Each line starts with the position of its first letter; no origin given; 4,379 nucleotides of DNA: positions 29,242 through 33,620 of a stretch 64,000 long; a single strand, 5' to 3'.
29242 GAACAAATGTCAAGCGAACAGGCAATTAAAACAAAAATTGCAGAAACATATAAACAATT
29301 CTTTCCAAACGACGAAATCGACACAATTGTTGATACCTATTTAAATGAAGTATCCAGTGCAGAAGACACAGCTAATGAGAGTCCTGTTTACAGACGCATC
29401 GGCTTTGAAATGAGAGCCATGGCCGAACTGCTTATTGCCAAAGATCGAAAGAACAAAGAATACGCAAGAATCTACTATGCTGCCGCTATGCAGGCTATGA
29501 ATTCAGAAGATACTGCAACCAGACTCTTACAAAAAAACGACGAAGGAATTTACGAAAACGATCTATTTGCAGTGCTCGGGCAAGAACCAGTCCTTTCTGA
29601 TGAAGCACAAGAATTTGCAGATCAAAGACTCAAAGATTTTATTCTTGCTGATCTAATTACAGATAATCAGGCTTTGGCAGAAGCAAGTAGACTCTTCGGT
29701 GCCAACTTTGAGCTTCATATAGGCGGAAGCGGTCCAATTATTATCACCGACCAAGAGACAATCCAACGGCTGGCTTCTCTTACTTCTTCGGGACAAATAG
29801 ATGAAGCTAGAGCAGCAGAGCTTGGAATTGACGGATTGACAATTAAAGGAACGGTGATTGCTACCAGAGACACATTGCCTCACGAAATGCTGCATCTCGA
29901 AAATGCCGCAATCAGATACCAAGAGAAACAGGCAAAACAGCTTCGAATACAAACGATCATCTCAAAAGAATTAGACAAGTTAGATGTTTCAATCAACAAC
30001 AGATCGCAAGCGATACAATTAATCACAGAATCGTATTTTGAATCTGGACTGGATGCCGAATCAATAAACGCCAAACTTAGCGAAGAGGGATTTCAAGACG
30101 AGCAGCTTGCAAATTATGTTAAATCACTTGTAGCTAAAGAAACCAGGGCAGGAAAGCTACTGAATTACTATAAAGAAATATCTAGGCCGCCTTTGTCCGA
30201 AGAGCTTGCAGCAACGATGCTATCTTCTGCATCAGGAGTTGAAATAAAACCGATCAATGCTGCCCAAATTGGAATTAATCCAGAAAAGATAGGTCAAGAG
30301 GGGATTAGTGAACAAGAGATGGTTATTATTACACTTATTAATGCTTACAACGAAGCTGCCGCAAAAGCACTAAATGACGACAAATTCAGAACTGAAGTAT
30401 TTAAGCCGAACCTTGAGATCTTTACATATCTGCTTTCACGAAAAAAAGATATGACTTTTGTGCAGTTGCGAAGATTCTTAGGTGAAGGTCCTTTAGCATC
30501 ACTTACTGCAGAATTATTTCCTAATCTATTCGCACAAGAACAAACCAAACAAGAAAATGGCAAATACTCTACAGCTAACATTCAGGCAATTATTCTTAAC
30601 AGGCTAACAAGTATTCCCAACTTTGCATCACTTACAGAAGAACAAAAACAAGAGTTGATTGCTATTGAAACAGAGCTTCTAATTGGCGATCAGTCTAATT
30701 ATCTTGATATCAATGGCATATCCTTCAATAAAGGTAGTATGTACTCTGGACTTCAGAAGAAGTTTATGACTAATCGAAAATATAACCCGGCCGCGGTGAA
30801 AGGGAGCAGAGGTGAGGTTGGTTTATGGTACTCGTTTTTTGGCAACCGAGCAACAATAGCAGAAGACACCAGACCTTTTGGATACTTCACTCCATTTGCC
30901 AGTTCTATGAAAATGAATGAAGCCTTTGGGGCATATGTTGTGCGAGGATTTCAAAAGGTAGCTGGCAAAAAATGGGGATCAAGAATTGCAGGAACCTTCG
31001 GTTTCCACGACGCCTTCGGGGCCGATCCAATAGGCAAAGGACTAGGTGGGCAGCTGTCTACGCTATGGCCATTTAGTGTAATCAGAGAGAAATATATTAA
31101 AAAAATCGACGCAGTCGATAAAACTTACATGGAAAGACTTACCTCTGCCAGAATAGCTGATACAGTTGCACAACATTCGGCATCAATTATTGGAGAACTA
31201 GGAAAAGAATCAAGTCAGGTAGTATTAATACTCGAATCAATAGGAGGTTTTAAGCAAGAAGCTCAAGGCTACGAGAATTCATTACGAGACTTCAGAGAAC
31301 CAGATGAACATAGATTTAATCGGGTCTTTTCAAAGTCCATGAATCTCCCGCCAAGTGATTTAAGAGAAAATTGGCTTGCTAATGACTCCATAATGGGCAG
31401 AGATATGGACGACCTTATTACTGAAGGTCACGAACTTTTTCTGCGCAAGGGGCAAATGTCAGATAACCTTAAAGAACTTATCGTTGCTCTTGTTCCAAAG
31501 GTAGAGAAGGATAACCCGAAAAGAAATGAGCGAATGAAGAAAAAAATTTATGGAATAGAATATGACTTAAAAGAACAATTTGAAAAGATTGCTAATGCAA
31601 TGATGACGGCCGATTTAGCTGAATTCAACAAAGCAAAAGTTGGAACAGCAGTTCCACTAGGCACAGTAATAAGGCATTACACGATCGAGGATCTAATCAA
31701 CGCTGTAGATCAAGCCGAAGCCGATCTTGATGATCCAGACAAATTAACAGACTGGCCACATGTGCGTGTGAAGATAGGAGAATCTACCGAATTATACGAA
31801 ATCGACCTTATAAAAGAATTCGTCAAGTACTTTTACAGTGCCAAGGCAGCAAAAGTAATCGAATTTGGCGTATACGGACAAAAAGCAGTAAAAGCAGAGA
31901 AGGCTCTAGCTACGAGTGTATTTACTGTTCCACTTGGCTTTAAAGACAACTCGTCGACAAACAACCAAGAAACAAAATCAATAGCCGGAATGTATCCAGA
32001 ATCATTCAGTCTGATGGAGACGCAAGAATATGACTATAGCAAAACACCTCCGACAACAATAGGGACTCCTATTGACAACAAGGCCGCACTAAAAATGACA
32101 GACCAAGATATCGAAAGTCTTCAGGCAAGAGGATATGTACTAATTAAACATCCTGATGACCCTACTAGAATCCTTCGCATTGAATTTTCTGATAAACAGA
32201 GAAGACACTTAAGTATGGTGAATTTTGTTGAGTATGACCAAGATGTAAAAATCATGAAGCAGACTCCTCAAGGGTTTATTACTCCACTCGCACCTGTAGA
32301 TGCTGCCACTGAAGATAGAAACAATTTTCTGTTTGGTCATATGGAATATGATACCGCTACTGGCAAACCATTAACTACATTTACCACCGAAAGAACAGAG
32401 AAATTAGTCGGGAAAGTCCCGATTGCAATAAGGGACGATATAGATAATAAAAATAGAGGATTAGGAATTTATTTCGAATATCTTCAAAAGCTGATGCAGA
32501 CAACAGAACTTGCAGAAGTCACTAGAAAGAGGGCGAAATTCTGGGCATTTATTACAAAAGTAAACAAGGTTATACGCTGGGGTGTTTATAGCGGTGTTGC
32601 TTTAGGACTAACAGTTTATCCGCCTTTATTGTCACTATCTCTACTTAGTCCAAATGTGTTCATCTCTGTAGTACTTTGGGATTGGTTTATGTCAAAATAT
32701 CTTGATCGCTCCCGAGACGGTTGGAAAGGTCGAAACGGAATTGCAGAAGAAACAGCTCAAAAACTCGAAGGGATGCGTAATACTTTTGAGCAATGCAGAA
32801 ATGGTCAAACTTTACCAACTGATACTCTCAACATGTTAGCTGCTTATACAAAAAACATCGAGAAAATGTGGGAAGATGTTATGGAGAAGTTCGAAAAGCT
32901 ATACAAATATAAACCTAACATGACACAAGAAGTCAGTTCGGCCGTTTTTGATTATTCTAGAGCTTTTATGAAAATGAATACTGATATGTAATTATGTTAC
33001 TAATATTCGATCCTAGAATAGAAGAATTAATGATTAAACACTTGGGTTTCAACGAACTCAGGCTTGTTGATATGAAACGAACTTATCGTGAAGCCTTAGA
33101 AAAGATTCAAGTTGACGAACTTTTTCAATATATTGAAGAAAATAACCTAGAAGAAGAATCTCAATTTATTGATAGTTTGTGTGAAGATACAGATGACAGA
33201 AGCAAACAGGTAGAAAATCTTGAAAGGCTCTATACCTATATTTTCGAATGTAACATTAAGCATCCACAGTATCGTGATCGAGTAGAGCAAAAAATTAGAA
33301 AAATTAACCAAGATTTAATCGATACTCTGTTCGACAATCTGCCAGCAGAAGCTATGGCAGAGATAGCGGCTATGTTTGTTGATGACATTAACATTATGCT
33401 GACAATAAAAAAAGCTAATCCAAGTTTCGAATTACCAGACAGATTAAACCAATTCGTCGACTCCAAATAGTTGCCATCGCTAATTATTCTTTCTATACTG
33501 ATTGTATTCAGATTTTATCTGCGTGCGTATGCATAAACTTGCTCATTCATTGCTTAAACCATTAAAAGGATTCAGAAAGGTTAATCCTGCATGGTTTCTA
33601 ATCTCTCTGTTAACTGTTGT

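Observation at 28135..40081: Translationally coupled six-gene operon: giant protein, VirB6/TrbL-topology membrane protein and tape-measure-like Gly-zipper protein, with no ATPase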

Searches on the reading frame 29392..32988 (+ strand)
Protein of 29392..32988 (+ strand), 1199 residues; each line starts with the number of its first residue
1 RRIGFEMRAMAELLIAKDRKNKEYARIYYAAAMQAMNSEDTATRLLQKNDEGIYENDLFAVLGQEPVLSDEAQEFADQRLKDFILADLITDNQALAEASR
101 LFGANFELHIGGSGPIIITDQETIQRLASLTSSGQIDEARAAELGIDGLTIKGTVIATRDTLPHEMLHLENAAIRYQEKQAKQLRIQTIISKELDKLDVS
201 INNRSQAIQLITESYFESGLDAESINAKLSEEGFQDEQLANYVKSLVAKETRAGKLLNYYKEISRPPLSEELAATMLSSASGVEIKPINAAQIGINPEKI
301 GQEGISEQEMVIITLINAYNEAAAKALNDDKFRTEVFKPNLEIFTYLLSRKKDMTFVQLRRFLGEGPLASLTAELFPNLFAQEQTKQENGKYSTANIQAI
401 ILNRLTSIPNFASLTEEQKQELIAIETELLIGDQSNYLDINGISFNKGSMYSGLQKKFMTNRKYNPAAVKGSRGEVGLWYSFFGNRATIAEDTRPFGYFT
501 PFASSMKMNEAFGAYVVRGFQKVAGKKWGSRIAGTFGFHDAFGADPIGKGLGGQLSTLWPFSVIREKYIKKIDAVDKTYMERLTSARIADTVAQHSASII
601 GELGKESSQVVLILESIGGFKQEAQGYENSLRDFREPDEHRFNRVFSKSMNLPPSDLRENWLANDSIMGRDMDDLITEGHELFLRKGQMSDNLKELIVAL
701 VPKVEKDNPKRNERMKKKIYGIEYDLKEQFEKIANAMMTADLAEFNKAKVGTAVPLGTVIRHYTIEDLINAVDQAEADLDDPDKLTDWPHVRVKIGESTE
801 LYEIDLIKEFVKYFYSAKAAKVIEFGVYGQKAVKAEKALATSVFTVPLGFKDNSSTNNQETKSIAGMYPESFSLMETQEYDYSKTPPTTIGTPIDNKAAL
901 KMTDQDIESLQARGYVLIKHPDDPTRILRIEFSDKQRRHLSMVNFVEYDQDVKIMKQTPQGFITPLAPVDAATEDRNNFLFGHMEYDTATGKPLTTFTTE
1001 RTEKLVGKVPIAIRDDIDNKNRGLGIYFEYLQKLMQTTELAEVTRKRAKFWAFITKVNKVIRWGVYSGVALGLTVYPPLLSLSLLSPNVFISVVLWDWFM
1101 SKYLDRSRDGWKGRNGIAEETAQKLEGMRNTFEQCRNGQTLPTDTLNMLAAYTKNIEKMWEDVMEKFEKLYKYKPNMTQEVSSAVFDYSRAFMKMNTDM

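Call 62: find_homologous_proteins(query=window:29392-32988:+)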
Query window:29392-32988:+ (1199 aa): 1 proteins with E <= 0.001 among 8000 candidates.
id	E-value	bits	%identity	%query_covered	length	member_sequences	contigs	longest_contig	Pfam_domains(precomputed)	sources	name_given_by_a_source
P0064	0.0e+0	2619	98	100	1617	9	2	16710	-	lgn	-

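Call 76: search_protein_representatives(protein=window:29392-32988:+)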
Query: 1199 residues. Proteins with E-value up to 0.001 (for the whole library): 15; up to 1e-10: 8; up to 1e-30: 7. The best 15 are listed.
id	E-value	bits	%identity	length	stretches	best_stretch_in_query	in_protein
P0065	5.5e-164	564.2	42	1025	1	249-1197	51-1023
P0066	3.8e-118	412.4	38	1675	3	910-1194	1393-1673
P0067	5.0e-98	345.8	33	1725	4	418-830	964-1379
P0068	4.3e-62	226.8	40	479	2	915-1193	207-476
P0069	1.6e-50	188.5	44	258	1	948-1184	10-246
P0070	9.2e-41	156.2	37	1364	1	84-830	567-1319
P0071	2.6e-35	138.1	99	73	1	650-719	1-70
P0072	3.9e-15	71.3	25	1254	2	961-1178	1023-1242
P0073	1.5e-09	52.9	25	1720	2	1014-1173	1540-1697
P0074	3.6e-08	48.2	28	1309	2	968-1178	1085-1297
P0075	2.0e-07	45.8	28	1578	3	949-1120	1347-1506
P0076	2.1e-07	45.8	26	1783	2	947-1181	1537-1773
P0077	1.0e-05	40.1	32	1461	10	1041-1075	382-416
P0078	2.6e-05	38.8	28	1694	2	727-833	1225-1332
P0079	8.7e-05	37.1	24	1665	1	730-1135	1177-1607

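Call 79: find_encoding_contigs(protein=P0072, flank=10000, max_places=1)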
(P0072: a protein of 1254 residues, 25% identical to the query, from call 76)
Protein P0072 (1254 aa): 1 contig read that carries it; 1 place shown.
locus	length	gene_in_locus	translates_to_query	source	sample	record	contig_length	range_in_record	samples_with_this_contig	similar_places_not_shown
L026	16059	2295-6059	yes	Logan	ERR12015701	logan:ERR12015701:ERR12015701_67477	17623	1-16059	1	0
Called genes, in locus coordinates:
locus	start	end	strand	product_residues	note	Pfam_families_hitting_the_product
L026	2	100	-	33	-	?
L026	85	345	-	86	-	PF01923:Cob_adeno_trans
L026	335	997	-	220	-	-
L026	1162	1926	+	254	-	-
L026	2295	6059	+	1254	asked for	-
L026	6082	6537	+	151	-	-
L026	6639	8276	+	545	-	-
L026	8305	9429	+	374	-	-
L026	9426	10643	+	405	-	-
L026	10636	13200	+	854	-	-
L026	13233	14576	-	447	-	PF01547:SBP_bac_1, PF13416:SBP_bac_8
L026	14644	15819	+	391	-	-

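Call 80: find_encoding_contigs(protein=P0079, flank=10000, max_places=1)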
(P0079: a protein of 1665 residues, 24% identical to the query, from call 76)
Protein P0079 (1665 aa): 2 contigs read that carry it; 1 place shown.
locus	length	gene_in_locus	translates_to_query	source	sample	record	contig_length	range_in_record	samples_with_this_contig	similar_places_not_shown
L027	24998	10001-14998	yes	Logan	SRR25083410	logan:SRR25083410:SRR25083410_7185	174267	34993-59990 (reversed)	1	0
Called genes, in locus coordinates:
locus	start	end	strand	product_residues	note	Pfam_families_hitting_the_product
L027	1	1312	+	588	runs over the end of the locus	PF00664:ABC_membrane, PF00005:ABC_tran, PF02463:SMC_N (weak)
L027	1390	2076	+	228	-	PF00106:adh_short, PF02719:Polysacc_synt_2 (weak), PF08659:KR, PF23441:SDR (weak), PF13561:adh_short_C2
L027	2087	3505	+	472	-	PF02875:Mur_ligase_C, PF27239:FOL3_C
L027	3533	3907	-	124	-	-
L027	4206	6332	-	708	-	PF02629:CoA_binding, PF13380:CoA_binding_2, PF13607:Succ_CoA_lig, PF19045:Ligase_CoA_2, PF13549:ATP-grasp_5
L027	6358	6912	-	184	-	PF01923:Cob_adeno_trans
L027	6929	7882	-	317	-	PF01018:GTP1_OBG, PF01926:MMR_HSR1, PF02421:FeoB_N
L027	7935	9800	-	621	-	-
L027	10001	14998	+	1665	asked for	-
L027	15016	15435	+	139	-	-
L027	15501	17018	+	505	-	-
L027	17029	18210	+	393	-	-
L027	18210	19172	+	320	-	-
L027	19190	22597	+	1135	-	-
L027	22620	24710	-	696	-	PF05345:He_PIG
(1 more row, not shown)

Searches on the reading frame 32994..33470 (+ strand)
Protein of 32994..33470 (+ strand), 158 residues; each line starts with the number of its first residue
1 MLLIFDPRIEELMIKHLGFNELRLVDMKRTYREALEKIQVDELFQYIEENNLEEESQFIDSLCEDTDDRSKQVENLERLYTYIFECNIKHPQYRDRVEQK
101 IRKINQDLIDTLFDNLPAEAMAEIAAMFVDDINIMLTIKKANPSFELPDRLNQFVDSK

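Call 4: search_protein_families(library=pfam, proteins=[window:32994-33470:+], max_evalue=1)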
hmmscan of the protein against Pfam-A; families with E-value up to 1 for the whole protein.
window:32994-33470:+ (158 aa): 4 families
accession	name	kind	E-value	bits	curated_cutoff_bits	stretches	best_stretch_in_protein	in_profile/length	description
PF25649.1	Rotavirus_VP2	-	0.043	12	27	1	24-107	3-86/984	Rotavirus inner capsid protein VP2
PF14959.11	GSAP-16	-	0.11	12.9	27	1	39-74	70-105/108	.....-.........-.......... protein C-term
PF19932.4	DUF6395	-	0.12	12.8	25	1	36-104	92-158/174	Family of unknown function (DUF6395)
PF13720.11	Acetyltransf_11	-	0.91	10.4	24.5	0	70-103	30-63/82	Udp N-acetylglucosamine O-acyltransferase; Domain 2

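Call 5: search_protein_families(library=phrogs, proteins=[window:32994-33470:+], max_evalue=1)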
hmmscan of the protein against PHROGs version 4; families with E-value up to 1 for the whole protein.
window:32994-33470:+ (158 aa): 11 families
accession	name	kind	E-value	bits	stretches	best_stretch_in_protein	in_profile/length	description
phrog_37012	-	unknown function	0.012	16.6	1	47-110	75-133/145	-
phrog_12274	-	unknown function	0.052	14.5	1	45-107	14-78/138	-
phrog_13765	-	unknown function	0.068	14.7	1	43-114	36-107/111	-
phrog_13576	-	other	0.074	14.3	0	38-79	79-120/126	methyltransferase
phrog_18280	-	unknown function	0.083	14.4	1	28-88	25-88/95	-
phrog_8719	-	unknown function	0.11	13.5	1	45-100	55-111/169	-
phrog_13467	-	unknown function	0.12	13.3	1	30-64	138-172/174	-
phrog_12068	-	unknown function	0.18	12.9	1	99-132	20-55/68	-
phrog_19139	-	unknown function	0.21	12.9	1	93-127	101-133/151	-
phrog_16601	-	unknown function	0.59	11.5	1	17-59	15-57/112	-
phrog_32246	-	unknown function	1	10.3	0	39-68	9-33/38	-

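Call 55: search_solved_structures(query=A5, max_evalue=10)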
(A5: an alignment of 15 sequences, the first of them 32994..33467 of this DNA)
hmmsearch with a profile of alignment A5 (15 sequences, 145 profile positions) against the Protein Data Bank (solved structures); distinct sequences matched with E-value up to 10: 24.
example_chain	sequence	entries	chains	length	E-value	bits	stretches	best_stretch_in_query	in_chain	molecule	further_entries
8qkd_A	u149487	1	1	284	0.0039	20.5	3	38-99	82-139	sc-CC-5-24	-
4n6c_A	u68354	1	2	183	0.023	18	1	78-127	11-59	uncharacterized protein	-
4xng_A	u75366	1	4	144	0.042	17.2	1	69-102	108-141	Uncharacterized protein MG218.1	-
9hsa_A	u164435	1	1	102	0.095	16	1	101-139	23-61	X55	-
4fhr_B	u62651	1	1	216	0.12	15.7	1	68-110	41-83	Flagellar motor switch protein FliG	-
9uxb_A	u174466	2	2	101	0.15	15.4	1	47-104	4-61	Transcription activator BRG1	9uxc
1lkv_X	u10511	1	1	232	0.16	15.3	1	68-110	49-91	FLAGELLAR MOTOR SWITCH PROTEIN FLIG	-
7ekn_B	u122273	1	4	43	0.32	14.3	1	52-90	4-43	ipep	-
6lo8_E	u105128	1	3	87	0.47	13.8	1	20-72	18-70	Mitochondrial import inner membrane translocase subunit TIM9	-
3ogh_B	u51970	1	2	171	0.47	13.8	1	62-105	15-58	Protein yciE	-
36hb_C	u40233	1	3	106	0.59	13.5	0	75-129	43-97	CAM1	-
7q6k_A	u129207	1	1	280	0.69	13.2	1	66-124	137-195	Ganglioside-induced differentiation-associated protein 1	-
8gjg_A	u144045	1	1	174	0.69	13.2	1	73-117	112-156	gluc_A04_0005 Binder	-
7ywd_A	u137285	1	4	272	0.74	13.1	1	66-124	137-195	Ganglioside-induced differentiation-associated protein 1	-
7q6j_A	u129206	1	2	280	0.79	13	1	66-124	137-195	Ganglioside-induced differentiation-associated protein 1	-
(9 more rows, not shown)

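Call 67: search_protein_families(library=ncbifam, proteins=[window:32994-33470:+], max_evalue=0.1)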
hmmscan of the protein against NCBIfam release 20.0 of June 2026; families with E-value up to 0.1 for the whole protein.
window:32994-33470:+ (158 aa): 0 families
